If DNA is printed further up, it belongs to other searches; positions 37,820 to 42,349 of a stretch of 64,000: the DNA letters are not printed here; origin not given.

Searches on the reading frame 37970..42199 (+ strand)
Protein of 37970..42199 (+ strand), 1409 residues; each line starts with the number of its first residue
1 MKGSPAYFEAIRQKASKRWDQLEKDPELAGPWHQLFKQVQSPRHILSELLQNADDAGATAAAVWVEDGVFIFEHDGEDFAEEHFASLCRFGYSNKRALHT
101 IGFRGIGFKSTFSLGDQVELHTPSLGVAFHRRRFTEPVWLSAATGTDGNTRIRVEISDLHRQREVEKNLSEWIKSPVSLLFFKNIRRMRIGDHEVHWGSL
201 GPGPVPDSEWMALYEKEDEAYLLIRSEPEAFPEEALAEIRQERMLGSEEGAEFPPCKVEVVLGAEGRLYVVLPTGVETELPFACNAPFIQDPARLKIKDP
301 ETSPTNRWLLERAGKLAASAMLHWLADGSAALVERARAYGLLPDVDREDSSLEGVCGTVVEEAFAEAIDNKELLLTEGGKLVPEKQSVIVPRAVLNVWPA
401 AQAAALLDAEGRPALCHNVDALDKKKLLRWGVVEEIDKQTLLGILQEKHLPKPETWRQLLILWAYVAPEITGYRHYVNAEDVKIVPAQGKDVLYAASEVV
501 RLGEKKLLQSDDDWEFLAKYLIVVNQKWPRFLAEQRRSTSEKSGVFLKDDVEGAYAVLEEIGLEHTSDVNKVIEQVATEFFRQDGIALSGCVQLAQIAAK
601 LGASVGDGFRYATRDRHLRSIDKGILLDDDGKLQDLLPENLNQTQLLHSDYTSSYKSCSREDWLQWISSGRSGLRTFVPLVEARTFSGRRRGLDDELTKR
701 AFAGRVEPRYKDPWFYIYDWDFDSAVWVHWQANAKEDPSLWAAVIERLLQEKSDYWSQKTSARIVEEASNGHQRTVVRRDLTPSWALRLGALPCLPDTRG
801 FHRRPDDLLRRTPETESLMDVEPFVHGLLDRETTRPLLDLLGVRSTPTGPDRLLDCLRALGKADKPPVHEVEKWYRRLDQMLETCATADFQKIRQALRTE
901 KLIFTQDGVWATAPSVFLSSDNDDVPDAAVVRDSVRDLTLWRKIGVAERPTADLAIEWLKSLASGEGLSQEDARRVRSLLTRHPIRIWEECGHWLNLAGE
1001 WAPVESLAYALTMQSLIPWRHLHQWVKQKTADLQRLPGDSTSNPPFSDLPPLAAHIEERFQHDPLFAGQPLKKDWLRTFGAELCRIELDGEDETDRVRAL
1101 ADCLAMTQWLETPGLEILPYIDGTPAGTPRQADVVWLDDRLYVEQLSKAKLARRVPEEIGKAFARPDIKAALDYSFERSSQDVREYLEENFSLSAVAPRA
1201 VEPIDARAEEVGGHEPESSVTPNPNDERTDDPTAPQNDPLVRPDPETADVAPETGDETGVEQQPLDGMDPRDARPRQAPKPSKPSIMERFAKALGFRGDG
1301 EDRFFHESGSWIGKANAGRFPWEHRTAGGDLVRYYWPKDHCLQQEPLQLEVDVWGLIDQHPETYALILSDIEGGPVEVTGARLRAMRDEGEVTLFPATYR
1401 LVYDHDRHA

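Call 42: search_protein_families(library=pfam, proteins=[window:37970-42199:+], max_evalue=0.001)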
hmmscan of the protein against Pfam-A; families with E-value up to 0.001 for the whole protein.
window:37970-42199:+ (1409 aa): 1 family
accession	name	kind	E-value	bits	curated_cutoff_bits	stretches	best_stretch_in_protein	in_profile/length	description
PF25794.1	SACS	-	9.1e-07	29.4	32.8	0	43-62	18-37/247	Sacsin domain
